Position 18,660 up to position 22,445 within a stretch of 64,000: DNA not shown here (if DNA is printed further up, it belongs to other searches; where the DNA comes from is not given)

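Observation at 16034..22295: Periplasmic NXR-lineage molybdoenzyme in a denitrification-like context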

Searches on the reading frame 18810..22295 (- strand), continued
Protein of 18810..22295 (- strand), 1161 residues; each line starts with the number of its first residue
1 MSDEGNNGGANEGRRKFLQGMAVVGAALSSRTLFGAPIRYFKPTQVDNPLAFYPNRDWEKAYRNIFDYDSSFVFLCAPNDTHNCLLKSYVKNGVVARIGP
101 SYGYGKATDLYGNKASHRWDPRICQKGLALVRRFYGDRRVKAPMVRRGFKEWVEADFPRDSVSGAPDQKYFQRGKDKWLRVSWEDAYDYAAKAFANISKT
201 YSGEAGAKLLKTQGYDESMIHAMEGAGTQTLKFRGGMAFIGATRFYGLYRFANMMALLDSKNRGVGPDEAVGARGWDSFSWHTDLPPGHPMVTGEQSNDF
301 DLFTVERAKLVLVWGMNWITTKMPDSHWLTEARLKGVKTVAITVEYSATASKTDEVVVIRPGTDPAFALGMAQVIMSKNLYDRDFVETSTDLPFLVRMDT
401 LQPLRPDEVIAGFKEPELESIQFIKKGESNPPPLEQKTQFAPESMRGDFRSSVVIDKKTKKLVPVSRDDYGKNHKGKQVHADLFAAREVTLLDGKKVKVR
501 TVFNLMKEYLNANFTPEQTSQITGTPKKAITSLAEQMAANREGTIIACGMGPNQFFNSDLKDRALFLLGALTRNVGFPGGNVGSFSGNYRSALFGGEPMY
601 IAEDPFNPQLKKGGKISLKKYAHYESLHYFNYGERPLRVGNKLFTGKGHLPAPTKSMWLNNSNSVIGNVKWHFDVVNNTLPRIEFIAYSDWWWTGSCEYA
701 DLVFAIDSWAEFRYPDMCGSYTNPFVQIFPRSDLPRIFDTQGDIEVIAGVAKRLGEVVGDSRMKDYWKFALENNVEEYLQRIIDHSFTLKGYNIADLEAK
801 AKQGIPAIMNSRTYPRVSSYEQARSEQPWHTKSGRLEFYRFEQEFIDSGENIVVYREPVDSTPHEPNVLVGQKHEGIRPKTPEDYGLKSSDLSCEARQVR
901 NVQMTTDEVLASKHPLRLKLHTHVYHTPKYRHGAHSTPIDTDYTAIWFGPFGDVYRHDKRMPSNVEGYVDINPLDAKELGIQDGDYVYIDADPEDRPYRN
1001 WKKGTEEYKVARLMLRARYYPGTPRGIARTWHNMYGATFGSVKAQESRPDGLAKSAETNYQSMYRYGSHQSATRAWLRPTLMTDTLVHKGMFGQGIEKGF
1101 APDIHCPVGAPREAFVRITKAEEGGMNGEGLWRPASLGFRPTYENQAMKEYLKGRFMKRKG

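Call 33: find_encoding_contigs(protein=P0110, flank=10000, max_places=2)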
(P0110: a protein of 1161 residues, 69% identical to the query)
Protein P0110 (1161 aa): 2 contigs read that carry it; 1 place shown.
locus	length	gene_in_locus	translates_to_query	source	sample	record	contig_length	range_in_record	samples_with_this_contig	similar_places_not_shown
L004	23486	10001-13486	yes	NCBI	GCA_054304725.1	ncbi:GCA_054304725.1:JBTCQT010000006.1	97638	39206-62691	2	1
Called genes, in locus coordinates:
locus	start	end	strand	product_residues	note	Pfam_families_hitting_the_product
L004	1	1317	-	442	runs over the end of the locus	PF00115:COX1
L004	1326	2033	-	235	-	PF02433:FixO (faint), PF13442:Cytochrome_CBB3 (faint), PF00034:Cytochrom_C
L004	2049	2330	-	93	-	-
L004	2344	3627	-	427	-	-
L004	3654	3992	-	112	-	-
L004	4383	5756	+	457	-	PF07731:Cu-oxidase_2 (faint), PF07732:Cu-oxidase_3, PF00034:Cytochrom_C, PF13442:Cytochrome_CBB3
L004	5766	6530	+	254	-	PF03781:FGE-sulfatase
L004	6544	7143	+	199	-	PF08534:Redoxin (weak), PF00578:AhpC-TSA, PF02630:SCO1-SenC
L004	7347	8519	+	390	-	PF02661:Fic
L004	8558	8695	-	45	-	-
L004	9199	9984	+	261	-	-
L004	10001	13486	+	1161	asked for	PF00384:Molybdopterin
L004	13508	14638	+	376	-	PF13187:Fer4_9 (faint), PF12797:Fer4_2 (faint), PF12837:Fer4_6 (faint), PF12838:Fer4_7, PF13237:Fer4_10, PF13247:Fer4_11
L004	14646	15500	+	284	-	PF09459:EB_dh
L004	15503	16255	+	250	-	PF02613:Nitrate_red_del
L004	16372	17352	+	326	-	PF04055:Radical_SAM, PF13353:Fer4_12 (weak), PF06463:Mob_synth_C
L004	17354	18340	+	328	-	PF01967:MoaC, PF00994:MoCF_biosynth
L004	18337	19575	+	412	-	PF03453:MoeA_N, PF00994:MoCF_biosynth, PF03454:MoeA_C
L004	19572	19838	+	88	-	-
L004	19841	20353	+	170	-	PF02391:MoaE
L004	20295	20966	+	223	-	-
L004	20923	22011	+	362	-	PF00899:ThiF, PF00581:Rhodanese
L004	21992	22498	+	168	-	-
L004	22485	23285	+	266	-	PF01925:TauE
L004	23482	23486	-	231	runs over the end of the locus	PF00027:cNMP_binding, PF13545:HTH_Crp_2, PF00325:Crp (weak)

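Call 34: search_protein_representatives(protein=window:18810-22295:-)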
Query: 1161 residues. Proteins with E-value up to 0.001 (for the whole library): 3930; up to 1e-10: 1486; up to 1e-30: 271. The best 150 are listed.
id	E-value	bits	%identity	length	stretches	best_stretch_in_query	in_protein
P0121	0.0e+00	1354.3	54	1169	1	43-1160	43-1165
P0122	4.5e-297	1005.0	45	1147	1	14-1154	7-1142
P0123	6.6e-258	875.2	41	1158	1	14-1158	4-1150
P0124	6.7e-257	871.9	57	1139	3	670-1025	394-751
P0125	9.7e-233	791.9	52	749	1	13-656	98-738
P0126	4.4e-215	733.4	38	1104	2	13-870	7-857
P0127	2.9e-198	677.7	55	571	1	14-576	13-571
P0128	5.3e-182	623.8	58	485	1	13-479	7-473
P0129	3.5e-178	611.2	42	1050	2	14-733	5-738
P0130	2.5e-153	528.9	50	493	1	131-621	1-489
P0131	2.4e-150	519.0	41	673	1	11-683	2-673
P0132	5.0e-149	514.6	42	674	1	196-791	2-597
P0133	9.4e-124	430.9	64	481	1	219-527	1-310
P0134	1.2e-121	423.9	67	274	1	182-453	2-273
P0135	1.8e-119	416.7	45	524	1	13-520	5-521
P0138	6.1e-112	391.8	34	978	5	463-867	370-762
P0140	6.1e-111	388.5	37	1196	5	267-592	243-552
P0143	3.8e-104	365.9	36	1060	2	271-1094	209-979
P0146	4.9e-97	342.4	35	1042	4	279-866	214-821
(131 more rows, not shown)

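Call 35: list_cluster_members(proteins=[P0121, P0122, P0123, P0124, P0126, P0129, P0138, P0140, P0143, P0146])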
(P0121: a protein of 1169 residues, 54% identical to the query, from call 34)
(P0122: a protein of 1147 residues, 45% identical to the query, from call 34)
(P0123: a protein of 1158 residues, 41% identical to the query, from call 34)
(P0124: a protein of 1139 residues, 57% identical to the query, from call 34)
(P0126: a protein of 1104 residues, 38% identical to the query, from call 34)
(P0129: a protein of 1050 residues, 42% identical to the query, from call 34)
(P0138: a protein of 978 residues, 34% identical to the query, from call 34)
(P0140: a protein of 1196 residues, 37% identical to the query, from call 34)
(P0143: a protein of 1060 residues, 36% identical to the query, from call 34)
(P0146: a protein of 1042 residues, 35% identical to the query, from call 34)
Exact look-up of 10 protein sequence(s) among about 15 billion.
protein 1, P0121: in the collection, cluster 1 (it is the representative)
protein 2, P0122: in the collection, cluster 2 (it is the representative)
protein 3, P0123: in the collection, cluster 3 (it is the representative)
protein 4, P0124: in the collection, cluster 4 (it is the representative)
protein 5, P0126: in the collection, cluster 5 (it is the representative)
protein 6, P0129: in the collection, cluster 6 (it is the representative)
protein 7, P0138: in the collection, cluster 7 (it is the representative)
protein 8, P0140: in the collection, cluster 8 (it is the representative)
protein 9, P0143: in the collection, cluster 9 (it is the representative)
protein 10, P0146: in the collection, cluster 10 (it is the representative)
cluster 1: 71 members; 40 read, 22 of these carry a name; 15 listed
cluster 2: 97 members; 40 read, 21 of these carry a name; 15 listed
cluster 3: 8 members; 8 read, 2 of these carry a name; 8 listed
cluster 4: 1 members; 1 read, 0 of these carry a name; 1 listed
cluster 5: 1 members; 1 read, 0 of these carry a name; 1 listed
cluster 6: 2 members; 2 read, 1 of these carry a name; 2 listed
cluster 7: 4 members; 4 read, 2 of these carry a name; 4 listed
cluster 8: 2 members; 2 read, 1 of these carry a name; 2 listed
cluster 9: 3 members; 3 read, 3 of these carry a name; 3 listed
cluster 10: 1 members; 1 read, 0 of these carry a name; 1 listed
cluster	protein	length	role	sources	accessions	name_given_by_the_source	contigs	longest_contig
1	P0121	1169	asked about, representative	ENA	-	-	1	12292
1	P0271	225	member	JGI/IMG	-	nitrate reductase alpha subunit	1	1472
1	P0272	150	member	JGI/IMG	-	nitrate reductase alpha subunit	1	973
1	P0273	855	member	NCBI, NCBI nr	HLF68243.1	MAG TPA: molybdopterin-dependent oxidoreductase, partial [Gaiellaceae bacterium] | molybdopterin-dependent oxidoreductase [Gaiellaceae bacterium]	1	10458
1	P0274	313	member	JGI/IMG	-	nitrate reductase alpha subunit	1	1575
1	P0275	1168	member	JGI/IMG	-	nitrate reductase alpha subunit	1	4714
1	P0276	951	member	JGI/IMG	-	nitrate reductase alpha subunit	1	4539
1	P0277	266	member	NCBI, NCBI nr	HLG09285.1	MAG TPA: molybdopterin-dependent oxidoreductase, partial [Gaiellaceae bacterium] | molybdopterin-dependent oxidoreductase [Gaiellaceae bacterium]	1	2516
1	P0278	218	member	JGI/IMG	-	nitrate reductase alpha subunit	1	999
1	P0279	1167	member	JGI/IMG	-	nitrate reductase alpha subunit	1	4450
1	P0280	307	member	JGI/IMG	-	nitrate reductase alpha subunit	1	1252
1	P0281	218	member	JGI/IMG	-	nitrate reductase alpha subunit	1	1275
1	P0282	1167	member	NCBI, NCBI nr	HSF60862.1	MAG TPA: molybdopterin-dependent oxidoreductase [Gaiellaceae bacterium] | molybdopterin-dependent oxidoreductase [Gaiellaceae bacterium]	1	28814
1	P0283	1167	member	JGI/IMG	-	nitrate reductase alpha subunit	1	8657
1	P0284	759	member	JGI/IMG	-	nitrate reductase alpha subunit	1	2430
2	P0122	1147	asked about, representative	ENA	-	-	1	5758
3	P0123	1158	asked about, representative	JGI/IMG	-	-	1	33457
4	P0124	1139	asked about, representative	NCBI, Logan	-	-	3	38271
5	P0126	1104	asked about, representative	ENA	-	-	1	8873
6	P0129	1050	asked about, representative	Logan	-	-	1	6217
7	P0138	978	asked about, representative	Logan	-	-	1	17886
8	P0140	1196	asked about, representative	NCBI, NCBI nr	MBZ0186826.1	MAG: molybdopterin-dependent oxidoreductase, partial [Candidatus Obscuribacterales ... | molybdopterin-dependent oxidoreductase [Candidatus Obscuribacterales bacterium]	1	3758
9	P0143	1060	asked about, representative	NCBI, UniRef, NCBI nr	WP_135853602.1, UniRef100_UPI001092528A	molybdopterin-dependent oxidoreductase [Halorussus salinus] | molybdopterin-dependent oxidoreductase n=1 Tax=Halorussus salinus TaxID=1364935 ...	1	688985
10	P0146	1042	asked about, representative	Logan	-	-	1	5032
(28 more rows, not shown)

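Call 42: find_related_loci(query=A1, collection=genome_contigs, flank=8000)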
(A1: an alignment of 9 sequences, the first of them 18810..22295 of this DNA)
Query A1 (1161 aa) in genome_contigs; peptide patterns used: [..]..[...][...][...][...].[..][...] (x = any residue, [..] = any of these).
599 stretches matched a pattern (row limit reached: there are more); 563 encode a relative of the query (tblastn E <= 1e-3); the best 80 are kept; 80 distinct loci.
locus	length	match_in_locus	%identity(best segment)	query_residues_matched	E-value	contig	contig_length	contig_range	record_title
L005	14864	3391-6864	79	1-1160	0e+0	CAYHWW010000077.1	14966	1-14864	MAG TPA_asm: uncultured Oligoflexia bacterium isolate ERP119705_co16_423 genome assembly, contig: NODE_3153_length_14966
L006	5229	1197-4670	75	1-1160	0e+0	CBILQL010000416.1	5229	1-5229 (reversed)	MAG TPA_asm: uncultured bacterium isolate SRR16817059_concoct_26 genome assembly, contig: ERZ27394141.3435, whole genome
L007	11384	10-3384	76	35-1161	0e+0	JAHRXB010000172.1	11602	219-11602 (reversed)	MAG: Bdellovibrio sp. isolate DR_7_2.37 k141_77232, whole genome shotgun sequence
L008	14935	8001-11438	73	14-1158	0e+0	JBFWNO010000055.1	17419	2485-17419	MAG: Planctomycetota bacterium isolate CA_2019_TPBF_114 NODE_14778_length_17419_cov_3.971085_TPBF, whole genome shotgun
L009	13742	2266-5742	72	1-1161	0e+0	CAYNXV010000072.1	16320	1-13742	MAG TPA_asm: uncultured Bifidobacteriales bacterium isolate SRP319275_co6_63 genome assembly, contig: NODE_1449_length_1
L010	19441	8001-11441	72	14-1160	0e+0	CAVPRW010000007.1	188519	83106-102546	MAG: uncultured Nitrospinota bacterium isolate MFD10007.bin.2.94 genome assembly, contig: contig_18507, whole genome sho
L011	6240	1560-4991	71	14-1160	0e+0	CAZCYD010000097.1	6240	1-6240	MAG TPA_asm: uncultured Pseudobdellovibrionaceae bacterium isolate binchicken_co350_57 genome assembly, contig: NODE_132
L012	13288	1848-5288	70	14-1160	0e+0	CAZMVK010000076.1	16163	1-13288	MAG TPA_asm: uncultured Bdellovibrio sp. isolate SRP286056_co3_447 genome assembly, contig: NODE_3677_length_16163_cov_5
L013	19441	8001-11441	70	1-1152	0e+0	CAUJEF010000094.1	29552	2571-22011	MAG: Bdellovibrionota bacterium isolate KLAP141 genome assembly, contig: KLAP141_296887, whole genome shotgun sequence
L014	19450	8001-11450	69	14-1160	0e+0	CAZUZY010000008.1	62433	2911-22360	MAG TPA_asm: uncultured Polyangiales bacterium isolate binchicken_co284_134 genome assembly, contig: NODE_729_length_624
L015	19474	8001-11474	68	4-1161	0e+0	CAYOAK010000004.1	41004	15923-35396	MAG TPA_asm: uncultured Bdellovibrionales bacterium isolate SRP302895_co1_434 genome assembly, contig: NODE_1708_length_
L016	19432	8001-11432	69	14-1158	0e+0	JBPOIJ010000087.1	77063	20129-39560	MAG: Myxococcota bacterium isolate MAG_545 c_000000506609, whole genome shotgun sequence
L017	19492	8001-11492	68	1-1160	0e+0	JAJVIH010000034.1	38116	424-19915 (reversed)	MAG: Myxococcota bacterium isolate Bin_71R c_000000002853, whole genome shotgun sequence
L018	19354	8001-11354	71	38-1159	0e+0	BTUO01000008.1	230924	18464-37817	MAG: Acidobacteriota bacterium AMX-MBFR-36 DNA, sequence08, whole genome shotgun sequence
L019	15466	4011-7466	67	4-1159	0e+0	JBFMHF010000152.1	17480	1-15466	MAG: Myxococcota bacterium isolate MAG316 MAG316_152, whole genome shotgun sequence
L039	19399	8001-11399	58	14-1156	0e+0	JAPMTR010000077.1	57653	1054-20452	MAG: Candidatus Methanoperedens sp. isolate Ig 1 Ig18389_08E140C01_z1_2020_scaffold_321, whole genome shotgun sequence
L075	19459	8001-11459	56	11-1161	0e+0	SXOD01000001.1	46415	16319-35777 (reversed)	MAG: Planctomycetia bacterium isolate F1-120-MAGs214 F1-120__c3565, whole genome shotgun sequence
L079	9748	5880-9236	57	44-1161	0e+0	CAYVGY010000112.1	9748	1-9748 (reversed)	MAG TPA_asm: uncultured Halobacteriales archaeon isolate binchicken_co125_887 genome assembly, contig: NODE_14188_length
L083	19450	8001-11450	56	14-1161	0e+0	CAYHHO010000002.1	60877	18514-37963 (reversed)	MAG TPA_asm: uncultured Singulisphaera sp. isolate ERP119702_co1_168 genome assembly, contig: NODE_388_length_60877_cov_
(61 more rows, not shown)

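Call 65: search_dna_similar(query=window:18810-22295:-, collection=plasmids, mode=protein, max_rows=15, max_evalue=1e-30)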
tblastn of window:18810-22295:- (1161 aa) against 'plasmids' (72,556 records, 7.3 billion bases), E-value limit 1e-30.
Records with a match: 8; places in all: 8; records where one place covers at least 80% of the query: 3.
Best place of each record, by identity: <60% 8.
By first word of the organism name: Halobaculum 3; Natronococcus 1; Alisedimentitalea 1; Marinovum 1; Mesorhizobium 1; Shinella 1.
By predicted mobility (MOB-suite, as given by PLSDB): non-mobilizable 6; conjugative 2.
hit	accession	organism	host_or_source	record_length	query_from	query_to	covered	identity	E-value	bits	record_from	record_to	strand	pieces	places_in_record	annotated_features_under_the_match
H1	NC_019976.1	Natronococcus occultus SP4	-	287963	112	1161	90%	48.1%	0e+0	1026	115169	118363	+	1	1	none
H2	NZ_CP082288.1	Halobaculum roseum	cell culture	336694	44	1093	90%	29.1%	8e-104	369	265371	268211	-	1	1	molybdopterin-dependent oxidoreductase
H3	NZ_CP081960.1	Halobaculum magnesiiphilum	cell culture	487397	44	1093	90%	28.6%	8e-99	354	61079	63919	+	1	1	molybdopterin-dependent oxidoreductase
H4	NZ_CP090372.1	Halobaculum sp. CBA1158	solar salt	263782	44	784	64%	30.0%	9e-77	287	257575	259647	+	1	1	molybdopterin-dependent oxidoreductase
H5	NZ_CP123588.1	Alisedimentitalea scapharcae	Anadara broughtonii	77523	14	755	64%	26.0%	2e-54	216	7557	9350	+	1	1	molybdopterin-dependent oxidoreductase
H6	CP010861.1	Marinovum algicola DG 898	-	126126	55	629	50%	26.3%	1e-34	152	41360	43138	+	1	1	respiratory nitrate reductase, alpha subunit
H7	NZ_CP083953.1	Mesorhizobium sp. B2-1-8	cell culture,soil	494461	55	588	46%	25.7%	2e-34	152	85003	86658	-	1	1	nitrate reductase subunit alpha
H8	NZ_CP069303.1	Shinella sp. PSBB067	monoisolate,Minnesota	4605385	55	588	46%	25.2%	6e-32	144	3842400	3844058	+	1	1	none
